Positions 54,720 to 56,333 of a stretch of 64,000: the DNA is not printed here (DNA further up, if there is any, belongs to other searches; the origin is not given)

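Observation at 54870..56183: RuvX/YqgF nuclease fused through a TM helix to MltG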

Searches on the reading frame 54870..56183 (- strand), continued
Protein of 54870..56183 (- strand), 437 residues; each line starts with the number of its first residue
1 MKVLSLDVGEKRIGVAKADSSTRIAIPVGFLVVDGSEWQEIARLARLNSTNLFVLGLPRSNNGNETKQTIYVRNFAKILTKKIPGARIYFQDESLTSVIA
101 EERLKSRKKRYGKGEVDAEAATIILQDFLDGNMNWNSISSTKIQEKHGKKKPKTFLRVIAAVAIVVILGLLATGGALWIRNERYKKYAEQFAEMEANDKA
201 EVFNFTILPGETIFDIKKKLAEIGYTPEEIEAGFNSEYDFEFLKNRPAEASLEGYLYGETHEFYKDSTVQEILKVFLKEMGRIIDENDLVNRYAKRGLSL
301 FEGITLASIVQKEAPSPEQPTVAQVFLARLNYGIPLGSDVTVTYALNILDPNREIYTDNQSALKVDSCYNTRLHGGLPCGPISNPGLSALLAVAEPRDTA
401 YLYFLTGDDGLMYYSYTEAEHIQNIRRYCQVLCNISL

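Call 11: search_solved_structures(query=window:54870-56183:-, max_evalue=0.001, show_alignments=4)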
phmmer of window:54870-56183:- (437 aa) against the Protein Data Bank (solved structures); distinct sequences matched with E-value up to 0.001: 8.
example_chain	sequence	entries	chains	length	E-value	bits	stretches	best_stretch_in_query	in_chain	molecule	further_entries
4iiw_A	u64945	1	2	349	1.9e-20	76.4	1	244-422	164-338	Lmo1499 protein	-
2r1f_A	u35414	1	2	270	6.2e-17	64.8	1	199-432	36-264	Predicted aminodeoxychorismate lyase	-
8yq7_A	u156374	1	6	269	4e-11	45.7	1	258-433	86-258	Endolytic murein transglycosylase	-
8yoa_A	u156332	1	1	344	1.2e-09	40.9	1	252-426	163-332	Endolytic murein transglycosylase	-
1nu0_A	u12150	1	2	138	7.7e-09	38.2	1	4-130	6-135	Hypothetical protein yqgF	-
1nmn_A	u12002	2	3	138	7.7e-09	38.2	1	3-130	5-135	Hypothetical protein yqgF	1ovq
1vhx_A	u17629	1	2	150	8.1e-08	34.8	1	2-131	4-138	Putative Holliday junction resolvase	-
7ess_A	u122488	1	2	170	1.8e-07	33.7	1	4-132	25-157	Putative pre-16S rRNA nuclease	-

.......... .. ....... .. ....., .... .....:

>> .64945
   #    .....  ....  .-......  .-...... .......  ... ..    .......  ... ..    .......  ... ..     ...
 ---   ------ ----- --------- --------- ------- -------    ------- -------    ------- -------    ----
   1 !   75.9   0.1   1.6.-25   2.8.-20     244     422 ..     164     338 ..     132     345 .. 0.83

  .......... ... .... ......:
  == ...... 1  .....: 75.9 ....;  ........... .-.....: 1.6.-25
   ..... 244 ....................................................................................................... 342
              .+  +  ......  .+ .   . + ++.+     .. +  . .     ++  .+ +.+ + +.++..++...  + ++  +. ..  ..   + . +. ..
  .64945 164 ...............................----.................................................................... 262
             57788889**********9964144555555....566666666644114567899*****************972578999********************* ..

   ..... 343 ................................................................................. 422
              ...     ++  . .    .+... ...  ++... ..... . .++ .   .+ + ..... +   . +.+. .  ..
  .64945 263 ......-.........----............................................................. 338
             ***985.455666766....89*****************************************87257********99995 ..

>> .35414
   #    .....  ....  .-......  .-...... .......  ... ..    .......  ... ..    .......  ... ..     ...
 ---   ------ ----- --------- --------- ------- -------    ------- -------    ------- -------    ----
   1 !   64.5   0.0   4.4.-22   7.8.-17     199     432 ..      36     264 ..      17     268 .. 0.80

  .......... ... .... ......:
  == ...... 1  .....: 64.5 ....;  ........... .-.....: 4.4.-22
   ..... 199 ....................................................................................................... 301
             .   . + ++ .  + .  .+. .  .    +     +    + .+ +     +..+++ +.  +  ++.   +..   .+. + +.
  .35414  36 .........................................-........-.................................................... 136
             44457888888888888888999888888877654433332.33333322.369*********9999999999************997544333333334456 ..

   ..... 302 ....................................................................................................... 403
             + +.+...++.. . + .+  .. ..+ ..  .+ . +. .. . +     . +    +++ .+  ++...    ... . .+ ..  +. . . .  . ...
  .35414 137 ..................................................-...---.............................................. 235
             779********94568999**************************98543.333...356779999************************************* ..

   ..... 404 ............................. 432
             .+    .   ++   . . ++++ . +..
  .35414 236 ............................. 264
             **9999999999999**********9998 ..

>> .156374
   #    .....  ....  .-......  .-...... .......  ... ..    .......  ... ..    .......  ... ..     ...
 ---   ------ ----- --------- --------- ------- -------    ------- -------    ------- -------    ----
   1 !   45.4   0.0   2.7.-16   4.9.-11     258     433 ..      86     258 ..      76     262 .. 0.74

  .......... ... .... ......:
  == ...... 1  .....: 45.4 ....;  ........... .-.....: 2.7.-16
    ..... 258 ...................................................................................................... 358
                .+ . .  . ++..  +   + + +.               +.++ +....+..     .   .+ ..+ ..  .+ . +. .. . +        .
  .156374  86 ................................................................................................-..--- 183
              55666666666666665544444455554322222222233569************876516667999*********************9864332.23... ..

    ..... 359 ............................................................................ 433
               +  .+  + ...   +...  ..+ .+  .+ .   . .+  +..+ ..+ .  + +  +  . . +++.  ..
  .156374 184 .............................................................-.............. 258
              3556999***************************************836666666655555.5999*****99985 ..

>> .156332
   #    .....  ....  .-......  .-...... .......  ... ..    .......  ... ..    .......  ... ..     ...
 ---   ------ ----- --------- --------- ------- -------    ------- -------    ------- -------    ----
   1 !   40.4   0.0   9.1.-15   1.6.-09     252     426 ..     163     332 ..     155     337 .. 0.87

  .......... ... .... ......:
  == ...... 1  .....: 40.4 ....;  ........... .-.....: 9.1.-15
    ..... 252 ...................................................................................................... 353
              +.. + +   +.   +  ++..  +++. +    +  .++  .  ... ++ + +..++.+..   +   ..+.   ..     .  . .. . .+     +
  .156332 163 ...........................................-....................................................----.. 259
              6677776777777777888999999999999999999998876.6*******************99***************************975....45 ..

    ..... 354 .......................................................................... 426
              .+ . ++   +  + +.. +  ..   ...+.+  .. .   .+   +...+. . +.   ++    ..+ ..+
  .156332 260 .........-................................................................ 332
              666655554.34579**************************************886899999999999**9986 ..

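Call 16: search_protein_representatives(protein=window:54870-56183:-)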
Query: 437 residues. Proteins with E-value up to 0.001 (for the whole library): 19898; up to 1e-10: 9339; up to 1e-30: 239. The best 150 are listed.
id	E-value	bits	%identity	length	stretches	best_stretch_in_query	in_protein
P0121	1.5e-185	633.5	65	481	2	132-437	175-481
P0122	9.3e-140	482.6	60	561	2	141-437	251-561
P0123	4.2e-139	480.5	54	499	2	144-437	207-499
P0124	9.9e-139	479.3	60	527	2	198-437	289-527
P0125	7.5e-130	450.0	61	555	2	199-437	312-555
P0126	5.9e-125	433.9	51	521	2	201-434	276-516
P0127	2.0e-124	432.1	51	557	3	195-437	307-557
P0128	5.1e-124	430.8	57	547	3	191-437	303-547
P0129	3.2e-122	424.9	53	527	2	195-437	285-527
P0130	6.3e-122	423.9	57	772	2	198-436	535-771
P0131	2.6e-116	405.4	55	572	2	196-437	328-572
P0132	3.8e-113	395.0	51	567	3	185-437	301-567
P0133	2.4e-111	389.0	49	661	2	188-435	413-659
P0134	1.2e-110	386.7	53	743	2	197-436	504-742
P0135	1.2e-109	383.5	48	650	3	199-436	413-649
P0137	1.7e-100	353.3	48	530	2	195-436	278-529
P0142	7.6e-97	341.3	46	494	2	187-435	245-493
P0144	9.4e-90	317.9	45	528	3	201-433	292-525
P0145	7.6e-87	308.4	58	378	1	195-437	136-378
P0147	2.4e-83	296.8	56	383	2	199-437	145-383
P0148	2.1e-75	270.7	41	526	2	147-433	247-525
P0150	2.1e-71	257.5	48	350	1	188-435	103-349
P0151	9.9e-69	248.7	41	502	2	154-434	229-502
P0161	4.2e-55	203.8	46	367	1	188-435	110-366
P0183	5.0e-49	183.8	45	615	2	1-142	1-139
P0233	1.8e-41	158.9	40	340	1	198-433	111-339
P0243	4.2e-40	154.4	36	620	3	1-156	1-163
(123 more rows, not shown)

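Call 18: list_cluster_members(proteins=[P0130, P0134, P0133, P0148, P0151, P0144, P0183, P0243, P0137, P0142])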
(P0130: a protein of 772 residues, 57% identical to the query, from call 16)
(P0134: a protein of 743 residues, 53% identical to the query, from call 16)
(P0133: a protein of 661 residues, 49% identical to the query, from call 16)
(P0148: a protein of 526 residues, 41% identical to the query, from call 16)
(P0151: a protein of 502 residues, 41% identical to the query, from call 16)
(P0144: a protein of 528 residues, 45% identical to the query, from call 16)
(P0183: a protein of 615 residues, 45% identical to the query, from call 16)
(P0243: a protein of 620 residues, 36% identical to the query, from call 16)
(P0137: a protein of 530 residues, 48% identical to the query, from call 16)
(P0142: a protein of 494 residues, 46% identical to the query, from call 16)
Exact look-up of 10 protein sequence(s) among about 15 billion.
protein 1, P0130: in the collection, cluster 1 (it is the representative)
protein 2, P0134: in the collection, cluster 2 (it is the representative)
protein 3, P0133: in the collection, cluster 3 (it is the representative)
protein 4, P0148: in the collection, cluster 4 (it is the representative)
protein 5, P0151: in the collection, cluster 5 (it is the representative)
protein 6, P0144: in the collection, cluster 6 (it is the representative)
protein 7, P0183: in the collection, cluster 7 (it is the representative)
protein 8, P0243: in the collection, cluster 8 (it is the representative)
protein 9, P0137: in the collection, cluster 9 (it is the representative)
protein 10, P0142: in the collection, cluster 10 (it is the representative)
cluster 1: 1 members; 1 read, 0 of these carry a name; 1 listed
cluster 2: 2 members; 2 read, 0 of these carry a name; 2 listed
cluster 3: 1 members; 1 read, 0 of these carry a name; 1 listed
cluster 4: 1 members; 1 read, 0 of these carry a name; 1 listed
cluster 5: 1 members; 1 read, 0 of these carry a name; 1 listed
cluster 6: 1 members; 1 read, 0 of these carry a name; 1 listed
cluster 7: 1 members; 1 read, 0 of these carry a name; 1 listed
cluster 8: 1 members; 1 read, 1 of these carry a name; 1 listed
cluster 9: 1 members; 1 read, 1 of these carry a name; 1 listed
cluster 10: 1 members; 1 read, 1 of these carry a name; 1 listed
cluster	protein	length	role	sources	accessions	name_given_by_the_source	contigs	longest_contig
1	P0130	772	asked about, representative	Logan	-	-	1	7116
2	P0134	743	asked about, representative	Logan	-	-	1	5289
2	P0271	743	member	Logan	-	-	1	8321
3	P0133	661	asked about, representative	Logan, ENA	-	-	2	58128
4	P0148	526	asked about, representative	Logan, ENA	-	-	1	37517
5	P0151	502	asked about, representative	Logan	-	-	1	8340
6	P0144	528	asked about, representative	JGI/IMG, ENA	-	-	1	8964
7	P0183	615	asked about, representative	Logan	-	-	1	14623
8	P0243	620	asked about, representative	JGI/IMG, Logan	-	putative transcription antitermination factor YqgF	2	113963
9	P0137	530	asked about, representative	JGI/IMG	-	UPF0755 protein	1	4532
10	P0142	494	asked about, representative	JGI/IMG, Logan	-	uncharacterized YceG family protein/putative transcription antitermination factor YqgF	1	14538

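Call 20: find_encoding_contigs(protein=P0145, flank=5000, max_places=3)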
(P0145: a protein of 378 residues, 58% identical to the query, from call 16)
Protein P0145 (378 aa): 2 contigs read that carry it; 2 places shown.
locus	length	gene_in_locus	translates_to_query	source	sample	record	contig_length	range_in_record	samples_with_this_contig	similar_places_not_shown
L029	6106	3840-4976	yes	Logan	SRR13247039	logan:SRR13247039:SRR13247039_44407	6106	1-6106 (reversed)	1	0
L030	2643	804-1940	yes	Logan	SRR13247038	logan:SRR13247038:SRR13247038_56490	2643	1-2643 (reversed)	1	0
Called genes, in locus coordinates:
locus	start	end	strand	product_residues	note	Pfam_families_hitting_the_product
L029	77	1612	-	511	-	PF00989:PAS (faint), PF13188:PAS_8 (weak), PF12860:PAS_7 (faint), PF13426:PAS_9, PF00512:HisKA, PF02518:HATPase_c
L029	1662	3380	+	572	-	-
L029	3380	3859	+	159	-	PF03652:RuvX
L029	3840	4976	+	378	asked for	PF02618:YceG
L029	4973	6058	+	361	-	PF23473:LysM3_LYK4_5 (faint), PF01476:LysM, PF05257:CHAP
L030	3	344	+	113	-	?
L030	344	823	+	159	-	PF03652:RuvX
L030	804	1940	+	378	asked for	PF02618:YceG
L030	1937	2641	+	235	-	?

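Call 21: find_encoding_contigs(protein=P0147, flank=5000, max_places=3)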
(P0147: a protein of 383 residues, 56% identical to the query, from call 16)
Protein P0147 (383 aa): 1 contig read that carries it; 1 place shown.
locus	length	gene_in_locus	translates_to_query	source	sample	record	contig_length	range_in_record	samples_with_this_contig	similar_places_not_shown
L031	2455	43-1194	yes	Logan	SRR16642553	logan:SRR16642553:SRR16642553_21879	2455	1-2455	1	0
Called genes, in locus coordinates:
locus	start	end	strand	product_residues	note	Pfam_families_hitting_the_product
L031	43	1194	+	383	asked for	PF02618:YceG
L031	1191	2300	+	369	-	PF01476:LysM (weak), PF23473:LysM3_LYK4_5 (faint), PF01476:LysM, PF05257:CHAP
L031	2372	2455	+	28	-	?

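Call 35: find_encoding_contigs(protein=P0150, flank=4000, max_places=2)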
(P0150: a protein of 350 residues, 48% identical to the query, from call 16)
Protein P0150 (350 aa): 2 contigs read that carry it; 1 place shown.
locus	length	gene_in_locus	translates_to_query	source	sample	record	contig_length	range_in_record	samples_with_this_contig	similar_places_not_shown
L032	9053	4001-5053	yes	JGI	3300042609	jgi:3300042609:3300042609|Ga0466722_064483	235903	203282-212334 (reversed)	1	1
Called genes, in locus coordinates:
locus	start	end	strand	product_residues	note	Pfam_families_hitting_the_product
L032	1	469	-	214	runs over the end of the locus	PF00072:Response_reg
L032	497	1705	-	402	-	PF00989:PAS, PF13426:PAS_9 (weak), PF00512:HisKA, PF02518:HATPase_c, PF13589:HATPase_c_3 (faint)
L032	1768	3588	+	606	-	-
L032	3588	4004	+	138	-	PF03652:RuvX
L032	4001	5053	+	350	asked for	PF02618:YceG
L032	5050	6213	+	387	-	PF01476:LysM (weak), PF23473:LysM3_LYK4_5 (faint), PF01476:LysM, PF05257:CHAP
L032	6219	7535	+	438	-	PF01018:GTP1_OBG, PF01926:MMR_HSR1, PF02421:FeoB_N, PF09269:DUF1967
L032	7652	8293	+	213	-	-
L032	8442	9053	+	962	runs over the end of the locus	PF00133:tRNA-synt_1, PF09334:tRNA-synt_1g, PF13603:tRNA-synt_1_2, PF00293:NUDIX, PF00133:tRNA-synt_1, PF09334:tRNA-synt_1g, PF08264:Anticodon_1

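Call 36: find_encoding_contigs(protein=P0161, flank=4000, max_places=2)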
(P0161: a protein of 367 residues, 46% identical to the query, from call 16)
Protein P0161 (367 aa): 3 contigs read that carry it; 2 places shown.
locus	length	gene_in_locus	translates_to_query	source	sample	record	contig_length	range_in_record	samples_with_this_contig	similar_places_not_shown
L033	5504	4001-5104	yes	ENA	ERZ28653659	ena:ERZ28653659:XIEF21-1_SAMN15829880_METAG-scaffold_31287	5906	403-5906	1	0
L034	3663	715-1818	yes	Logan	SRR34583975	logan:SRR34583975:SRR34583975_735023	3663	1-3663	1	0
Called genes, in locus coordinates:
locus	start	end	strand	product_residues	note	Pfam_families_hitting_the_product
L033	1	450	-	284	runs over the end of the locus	?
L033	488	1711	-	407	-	PF00989:PAS (weak), PF13426:PAS_9 (weak), PF00512:HisKA, PF02518:HATPase_c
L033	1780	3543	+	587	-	-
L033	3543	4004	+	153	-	PF03652:RuvX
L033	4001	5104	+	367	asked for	PF02618:YceG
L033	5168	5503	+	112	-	?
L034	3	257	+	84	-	?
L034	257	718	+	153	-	PF03652:RuvX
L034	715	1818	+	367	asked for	PF02618:YceG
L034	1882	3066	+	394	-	PF01476:LysM (faint), PF05257:CHAP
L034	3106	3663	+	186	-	?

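Call 37: find_encoding_contigs(protein=P0148, flank=6000, max_places=2)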
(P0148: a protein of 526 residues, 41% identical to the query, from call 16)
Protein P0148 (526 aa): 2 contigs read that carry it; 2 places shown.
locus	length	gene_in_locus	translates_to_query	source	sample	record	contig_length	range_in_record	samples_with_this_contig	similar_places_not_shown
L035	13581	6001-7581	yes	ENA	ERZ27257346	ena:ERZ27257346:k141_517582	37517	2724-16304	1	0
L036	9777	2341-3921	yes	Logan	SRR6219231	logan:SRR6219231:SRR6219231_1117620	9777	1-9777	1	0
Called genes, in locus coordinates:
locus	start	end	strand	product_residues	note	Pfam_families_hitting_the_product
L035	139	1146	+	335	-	-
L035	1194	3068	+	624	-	PF01411:tRNA-synt_2c, PF07973:tRNA_SAD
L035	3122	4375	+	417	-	PF06723:MreB_Mbl (faint), PF08841:DDR (faint), PF14450:FtsA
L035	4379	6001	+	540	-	PF04865:Baseplate_J (weak)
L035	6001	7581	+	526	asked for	PF03652:RuvX, PF02618:YceG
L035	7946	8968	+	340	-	PF01476:LysM (weak), PF23473:LysM3_LYK4_5 (weak), PF01476:LysM (weak), PF05257:CHAP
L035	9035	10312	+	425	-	PF01018:GTP1_OBG, PF01926:MMR_HSR1, PF02421:FeoB_N, PF09269:DUF1967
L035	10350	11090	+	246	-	-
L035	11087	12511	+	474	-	PF00929:RNase_T, PF08411:ExoI_SH3, PF26016:ExoI_C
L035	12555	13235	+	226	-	-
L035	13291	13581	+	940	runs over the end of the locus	PF00005:ABC_tran (faint), PF02463:SMC_N (faint), PF03193:RsgA_GTPase (faint), PF13191:AAA_16 (faint), PF13304:AAA_21 (faint), PF13476:AAA_23 (faint), PF17760:UvrA_inter, PF17755:UvrA_DNA-bind, +3 more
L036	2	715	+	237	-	?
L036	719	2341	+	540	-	PF04865:Baseplate_J (weak)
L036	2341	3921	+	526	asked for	PF03652:RuvX, PF02618:YceG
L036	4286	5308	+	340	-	PF01476:LysM (weak), PF23473:LysM3_LYK4_5 (weak), PF01476:LysM (weak), PF05257:CHAP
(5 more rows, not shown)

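Call 38: find_encoding_contigs(protein=P0151, flank=6000, max_places=2)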
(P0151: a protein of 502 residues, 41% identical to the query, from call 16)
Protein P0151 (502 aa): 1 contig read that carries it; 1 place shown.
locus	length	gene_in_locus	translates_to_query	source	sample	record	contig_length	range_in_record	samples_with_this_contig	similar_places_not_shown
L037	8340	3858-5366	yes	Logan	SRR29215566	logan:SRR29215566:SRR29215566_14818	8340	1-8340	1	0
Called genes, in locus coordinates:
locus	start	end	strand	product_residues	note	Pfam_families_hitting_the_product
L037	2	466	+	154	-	?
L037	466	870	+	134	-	-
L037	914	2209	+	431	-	PF06723:MreB_Mbl (weak), PF11104:PilM_2, PF06277:EutA (weak), PF14450:FtsA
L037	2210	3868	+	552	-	-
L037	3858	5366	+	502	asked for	PF03652:RuvX, PF02618:YceG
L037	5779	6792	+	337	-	PF01476:LysM, PF05257:CHAP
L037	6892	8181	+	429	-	PF01018:GTP1_OBG, PF01926:MMR_HSR1, PF02421:FeoB_N, PF09269:DUF1967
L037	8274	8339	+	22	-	?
